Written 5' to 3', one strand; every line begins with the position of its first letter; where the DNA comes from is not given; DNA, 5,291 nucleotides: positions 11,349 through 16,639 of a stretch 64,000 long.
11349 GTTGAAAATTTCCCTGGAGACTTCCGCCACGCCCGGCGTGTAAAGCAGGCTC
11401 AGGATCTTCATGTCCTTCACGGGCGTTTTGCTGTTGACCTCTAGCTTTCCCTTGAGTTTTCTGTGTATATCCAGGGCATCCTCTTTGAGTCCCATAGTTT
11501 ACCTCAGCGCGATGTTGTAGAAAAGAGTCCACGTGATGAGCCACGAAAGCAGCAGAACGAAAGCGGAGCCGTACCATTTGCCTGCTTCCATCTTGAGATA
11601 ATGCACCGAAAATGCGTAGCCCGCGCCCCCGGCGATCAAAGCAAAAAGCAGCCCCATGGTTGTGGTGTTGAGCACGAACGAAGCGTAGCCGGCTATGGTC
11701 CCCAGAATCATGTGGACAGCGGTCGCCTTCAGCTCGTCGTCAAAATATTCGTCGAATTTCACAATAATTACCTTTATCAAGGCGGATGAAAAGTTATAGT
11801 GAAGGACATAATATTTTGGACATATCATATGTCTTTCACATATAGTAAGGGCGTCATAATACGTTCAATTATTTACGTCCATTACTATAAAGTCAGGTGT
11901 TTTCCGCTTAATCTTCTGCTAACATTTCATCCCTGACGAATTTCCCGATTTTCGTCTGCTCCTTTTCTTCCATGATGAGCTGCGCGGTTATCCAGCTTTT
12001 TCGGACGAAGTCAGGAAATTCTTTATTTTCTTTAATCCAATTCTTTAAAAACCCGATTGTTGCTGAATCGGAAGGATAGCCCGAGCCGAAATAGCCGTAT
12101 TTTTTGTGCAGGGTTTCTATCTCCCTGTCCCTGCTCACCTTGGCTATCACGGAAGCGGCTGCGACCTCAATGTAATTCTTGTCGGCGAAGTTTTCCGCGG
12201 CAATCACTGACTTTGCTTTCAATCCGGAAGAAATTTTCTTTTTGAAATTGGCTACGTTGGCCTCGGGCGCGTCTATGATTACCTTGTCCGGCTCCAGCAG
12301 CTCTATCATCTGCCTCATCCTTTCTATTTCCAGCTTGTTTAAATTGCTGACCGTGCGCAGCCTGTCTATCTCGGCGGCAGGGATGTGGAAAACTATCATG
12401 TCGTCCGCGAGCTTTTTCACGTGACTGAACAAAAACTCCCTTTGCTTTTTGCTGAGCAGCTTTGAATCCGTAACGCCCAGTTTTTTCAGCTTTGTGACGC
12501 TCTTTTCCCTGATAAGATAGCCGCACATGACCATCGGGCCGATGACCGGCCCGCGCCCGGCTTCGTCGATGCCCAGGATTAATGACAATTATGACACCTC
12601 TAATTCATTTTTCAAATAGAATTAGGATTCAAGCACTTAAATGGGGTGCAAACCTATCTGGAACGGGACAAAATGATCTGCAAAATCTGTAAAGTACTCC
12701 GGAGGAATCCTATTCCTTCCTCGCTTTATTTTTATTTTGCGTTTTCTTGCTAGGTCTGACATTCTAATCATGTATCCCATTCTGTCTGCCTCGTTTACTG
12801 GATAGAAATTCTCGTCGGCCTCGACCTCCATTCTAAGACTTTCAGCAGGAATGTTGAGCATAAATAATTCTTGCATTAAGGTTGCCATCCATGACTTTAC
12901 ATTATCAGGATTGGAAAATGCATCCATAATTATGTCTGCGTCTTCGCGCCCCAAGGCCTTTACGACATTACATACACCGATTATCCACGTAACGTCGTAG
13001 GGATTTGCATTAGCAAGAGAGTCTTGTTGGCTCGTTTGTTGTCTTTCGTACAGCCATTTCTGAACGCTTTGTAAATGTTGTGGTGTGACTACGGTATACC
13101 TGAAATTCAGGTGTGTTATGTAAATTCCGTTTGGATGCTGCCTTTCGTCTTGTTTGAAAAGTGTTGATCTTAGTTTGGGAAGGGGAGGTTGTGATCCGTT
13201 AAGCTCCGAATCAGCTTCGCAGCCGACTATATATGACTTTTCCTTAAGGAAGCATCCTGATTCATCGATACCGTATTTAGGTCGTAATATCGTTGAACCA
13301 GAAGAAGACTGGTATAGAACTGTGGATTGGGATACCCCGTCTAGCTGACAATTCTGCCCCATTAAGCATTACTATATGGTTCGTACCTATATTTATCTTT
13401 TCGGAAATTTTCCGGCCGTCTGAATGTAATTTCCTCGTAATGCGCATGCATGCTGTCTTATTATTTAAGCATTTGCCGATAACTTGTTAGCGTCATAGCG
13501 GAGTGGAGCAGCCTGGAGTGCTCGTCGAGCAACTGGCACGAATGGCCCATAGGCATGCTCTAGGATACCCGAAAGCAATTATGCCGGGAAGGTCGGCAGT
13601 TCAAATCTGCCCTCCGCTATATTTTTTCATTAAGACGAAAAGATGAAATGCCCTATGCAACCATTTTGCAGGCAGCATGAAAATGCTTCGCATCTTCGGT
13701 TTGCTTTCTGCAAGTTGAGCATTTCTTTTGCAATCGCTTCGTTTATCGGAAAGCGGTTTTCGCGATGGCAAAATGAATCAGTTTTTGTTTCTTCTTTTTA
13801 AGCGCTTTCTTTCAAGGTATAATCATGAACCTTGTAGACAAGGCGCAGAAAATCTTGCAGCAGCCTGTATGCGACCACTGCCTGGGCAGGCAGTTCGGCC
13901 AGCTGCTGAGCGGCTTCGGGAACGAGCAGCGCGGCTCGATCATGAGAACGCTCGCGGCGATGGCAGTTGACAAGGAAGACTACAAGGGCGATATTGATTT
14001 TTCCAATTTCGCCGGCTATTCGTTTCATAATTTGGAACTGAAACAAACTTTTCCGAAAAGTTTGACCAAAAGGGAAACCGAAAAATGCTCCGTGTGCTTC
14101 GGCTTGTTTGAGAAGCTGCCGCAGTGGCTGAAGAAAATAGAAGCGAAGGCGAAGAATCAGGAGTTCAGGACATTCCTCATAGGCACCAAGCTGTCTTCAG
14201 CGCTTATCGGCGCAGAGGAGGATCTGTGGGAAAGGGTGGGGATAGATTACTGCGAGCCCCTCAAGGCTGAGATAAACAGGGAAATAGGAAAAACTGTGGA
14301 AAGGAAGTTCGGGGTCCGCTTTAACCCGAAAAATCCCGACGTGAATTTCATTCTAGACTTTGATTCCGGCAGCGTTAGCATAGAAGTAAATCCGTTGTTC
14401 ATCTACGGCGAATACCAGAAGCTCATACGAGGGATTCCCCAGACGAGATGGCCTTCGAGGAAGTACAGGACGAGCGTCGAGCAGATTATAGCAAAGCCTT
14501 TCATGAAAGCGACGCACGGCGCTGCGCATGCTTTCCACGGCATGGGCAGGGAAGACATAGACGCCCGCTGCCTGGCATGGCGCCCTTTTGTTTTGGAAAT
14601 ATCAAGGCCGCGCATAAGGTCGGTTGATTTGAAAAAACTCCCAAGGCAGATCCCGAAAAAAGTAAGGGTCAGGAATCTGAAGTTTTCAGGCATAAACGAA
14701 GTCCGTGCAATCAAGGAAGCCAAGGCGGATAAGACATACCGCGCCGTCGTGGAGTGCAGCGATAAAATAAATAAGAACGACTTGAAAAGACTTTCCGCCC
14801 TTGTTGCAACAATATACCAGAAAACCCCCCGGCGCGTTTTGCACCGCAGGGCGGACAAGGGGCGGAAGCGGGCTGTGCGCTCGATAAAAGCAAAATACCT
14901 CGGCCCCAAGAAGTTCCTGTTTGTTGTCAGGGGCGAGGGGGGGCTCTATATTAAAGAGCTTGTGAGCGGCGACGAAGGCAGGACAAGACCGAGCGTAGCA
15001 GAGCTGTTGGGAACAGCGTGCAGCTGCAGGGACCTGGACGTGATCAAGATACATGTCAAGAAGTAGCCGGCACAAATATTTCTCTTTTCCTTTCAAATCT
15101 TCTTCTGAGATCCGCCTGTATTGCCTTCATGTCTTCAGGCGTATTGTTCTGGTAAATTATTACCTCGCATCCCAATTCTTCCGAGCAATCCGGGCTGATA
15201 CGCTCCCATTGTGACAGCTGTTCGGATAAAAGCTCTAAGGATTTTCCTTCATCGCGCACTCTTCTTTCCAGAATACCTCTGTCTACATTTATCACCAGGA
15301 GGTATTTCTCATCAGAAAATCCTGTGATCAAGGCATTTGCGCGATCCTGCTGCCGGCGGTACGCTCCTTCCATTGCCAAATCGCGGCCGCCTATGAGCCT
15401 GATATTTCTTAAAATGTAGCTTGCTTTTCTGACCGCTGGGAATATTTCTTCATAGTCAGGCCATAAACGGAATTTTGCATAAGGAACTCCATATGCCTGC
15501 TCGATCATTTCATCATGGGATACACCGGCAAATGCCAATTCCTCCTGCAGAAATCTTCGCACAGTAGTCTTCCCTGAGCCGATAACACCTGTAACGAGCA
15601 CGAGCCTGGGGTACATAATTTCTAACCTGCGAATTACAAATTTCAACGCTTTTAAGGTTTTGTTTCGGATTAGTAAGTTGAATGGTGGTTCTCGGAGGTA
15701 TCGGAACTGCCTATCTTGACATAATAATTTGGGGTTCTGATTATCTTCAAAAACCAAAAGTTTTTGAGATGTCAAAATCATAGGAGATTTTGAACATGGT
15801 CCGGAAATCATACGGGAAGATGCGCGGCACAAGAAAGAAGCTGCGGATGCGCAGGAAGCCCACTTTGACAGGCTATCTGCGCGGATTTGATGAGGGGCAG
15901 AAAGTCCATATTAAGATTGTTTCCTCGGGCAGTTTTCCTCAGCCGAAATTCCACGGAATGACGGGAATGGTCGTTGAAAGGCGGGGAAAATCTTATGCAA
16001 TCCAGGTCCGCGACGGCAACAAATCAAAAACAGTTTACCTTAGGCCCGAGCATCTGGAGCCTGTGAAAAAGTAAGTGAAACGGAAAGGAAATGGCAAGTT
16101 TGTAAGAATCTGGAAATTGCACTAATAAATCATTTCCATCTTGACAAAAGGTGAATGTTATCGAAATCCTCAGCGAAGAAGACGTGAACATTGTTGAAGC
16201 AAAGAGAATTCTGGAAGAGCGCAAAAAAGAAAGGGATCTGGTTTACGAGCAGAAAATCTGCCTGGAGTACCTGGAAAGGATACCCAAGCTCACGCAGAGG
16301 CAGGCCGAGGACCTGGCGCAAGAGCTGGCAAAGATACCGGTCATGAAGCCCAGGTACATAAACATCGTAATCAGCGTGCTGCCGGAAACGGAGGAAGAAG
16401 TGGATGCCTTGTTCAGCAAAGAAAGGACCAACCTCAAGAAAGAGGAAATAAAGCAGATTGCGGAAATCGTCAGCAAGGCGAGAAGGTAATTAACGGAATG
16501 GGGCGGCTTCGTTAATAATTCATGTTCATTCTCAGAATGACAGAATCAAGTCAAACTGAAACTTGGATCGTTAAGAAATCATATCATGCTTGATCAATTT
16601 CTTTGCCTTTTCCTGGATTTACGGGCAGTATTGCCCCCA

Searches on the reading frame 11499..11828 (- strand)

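Call 44: search_protein_families(library=pfam, proteins=[window:11499-11828:-], max_evalue=0.01)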
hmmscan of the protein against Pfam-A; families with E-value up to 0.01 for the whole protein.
window:11499-11828:- (109 aa): 1 family
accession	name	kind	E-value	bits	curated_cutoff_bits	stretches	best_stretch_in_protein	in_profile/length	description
PF19094.5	EMC6_arch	-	2e-07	31.8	26.7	1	31-104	3-86/87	EMC6-arch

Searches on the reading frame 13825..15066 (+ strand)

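Call 3: search_protein_families(library=pfam, proteins=[window:13825-15066:+], max_evalue=0.01)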
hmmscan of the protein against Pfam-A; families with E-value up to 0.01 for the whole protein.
window:13825-15066:+ (413 aa): 3 families
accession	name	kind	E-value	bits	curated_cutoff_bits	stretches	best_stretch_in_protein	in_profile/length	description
PF21238.2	Pus10_C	-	4.3e-62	210.1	27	1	192-409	1-231/232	Pus10, C-terminal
PF22023.1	Pus10_THUMP_arc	-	2.4e-23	82.5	28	1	101-178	1-78/78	Pus10 THUMP domain, archaeal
PF02926.22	THUMP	-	0.0079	17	20.6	0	96-184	5-79/84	THUMP domain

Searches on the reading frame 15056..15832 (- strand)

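Call 3: search_protein_families(library=pfam, proteins=[window:15056-15832:-], max_evalue=0.01)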
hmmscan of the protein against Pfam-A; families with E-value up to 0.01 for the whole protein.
window:15056-15832:- (258 aa): 5 families
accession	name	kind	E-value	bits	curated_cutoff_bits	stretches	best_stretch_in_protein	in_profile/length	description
PF13238.12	AAA_18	-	4e-06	27.7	29.4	1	78-198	1-114/128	AAA domain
PF13671.12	AAA_33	-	9.1e-06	26.5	27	1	77-194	1-117/143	AAA domain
PF13191.12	AAA_16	-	2e-05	25.6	32.6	1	53-121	2-69/167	AAA ATPase domain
PF13401.12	AAA_22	-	0.0036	18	27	0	74-99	4-29/130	AAA domain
PF06414.18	Zeta_toxin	-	0.0097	15.8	22.3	0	74-100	15-41/199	Zeta toxin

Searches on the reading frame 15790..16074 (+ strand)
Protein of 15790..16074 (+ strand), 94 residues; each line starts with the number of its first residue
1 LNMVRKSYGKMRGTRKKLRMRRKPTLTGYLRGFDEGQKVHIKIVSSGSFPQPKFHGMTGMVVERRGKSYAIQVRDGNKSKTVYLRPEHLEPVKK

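Call 3: search_protein_families(library=pfam, proteins=[window:15790-16074:+], max_evalue=0.01)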
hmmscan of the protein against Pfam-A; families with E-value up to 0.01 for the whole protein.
window:15790-16074:+ (94 aa): 1 family
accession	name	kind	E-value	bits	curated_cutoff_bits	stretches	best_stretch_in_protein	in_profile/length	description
PF01157.24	Ribosomal_L21e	-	1.7e-19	69.9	27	1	5-93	2-100/101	Ribosomal protein L21e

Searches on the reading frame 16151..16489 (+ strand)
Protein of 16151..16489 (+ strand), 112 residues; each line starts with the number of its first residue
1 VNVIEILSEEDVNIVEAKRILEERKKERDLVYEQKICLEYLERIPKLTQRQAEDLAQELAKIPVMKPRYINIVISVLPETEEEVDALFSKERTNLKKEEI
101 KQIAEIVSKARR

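Call 3: search_protein_families(library=pfam, proteins=[window:16151-16489:+], max_evalue=0.01)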
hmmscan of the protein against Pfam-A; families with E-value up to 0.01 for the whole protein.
window:16151-16489:+ (112 aa): 1 family
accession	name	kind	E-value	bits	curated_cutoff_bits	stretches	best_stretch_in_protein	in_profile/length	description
PF03874.21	RNA_pol_Rpb4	-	1.3e-06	29.1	25.6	1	21-110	26-115/116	RNA polymerase Rpb4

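Call 76: find_encoding_contigs(protein=window:16151-16489:+, flank=10000, max_places=8)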
Protein window:16151-16489:+ (112 aa): 9 contigs read that carry it; 7 places shown.
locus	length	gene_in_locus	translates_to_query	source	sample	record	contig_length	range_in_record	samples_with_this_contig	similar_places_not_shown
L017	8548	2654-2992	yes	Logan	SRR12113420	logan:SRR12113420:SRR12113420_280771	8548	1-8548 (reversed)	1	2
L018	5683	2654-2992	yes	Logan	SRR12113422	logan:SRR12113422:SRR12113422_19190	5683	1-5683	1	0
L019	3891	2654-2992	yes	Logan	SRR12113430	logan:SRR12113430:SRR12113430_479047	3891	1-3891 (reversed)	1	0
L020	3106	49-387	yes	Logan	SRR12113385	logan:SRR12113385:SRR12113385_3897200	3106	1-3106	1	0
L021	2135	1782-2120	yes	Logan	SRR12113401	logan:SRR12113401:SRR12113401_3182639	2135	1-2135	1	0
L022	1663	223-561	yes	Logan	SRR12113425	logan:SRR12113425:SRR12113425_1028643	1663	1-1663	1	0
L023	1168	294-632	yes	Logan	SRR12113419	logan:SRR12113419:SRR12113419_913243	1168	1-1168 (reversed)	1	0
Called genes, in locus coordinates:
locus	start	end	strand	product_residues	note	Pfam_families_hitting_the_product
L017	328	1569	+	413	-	PF22023:Pus10_THUMP_arc, PF21238:Pus10_C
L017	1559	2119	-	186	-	PF13238:AAA_18 (weak), PF13671:AAA_33 (weak)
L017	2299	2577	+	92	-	PF01157:Ribosomal_L21e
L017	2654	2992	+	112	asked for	PF03874:RNA_pol_Rpb4 (weak)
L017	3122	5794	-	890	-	-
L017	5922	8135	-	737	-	-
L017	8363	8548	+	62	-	?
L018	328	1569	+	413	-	PF22023:Pus10_THUMP_arc, PF21238:Pus10_C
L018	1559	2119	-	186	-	PF13238:AAA_18 (weak), PF13671:AAA_33 (weak)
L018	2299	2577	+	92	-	PF01157:Ribosomal_L21e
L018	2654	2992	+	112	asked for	PF03874:RNA_pol_Rpb4 (weak)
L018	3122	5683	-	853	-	?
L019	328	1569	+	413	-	PF22023:Pus10_THUMP_arc, PF21238:Pus10_C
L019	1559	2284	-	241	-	PF13238:AAA_18 (weak), PF13671:AAA_33 (weak)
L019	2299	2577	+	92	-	PF01157:Ribosomal_L21e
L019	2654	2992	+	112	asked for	PF03874:RNA_pol_Rpb4 (weak)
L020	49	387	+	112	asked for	PF03874:RNA_pol_Rpb4 (weak)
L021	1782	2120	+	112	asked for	PF03874:RNA_pol_Rpb4 (weak)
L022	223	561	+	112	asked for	PF03874:RNA_pol_Rpb4 (weak)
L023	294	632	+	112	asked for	PF03874:RNA_pol_Rpb4 (weak)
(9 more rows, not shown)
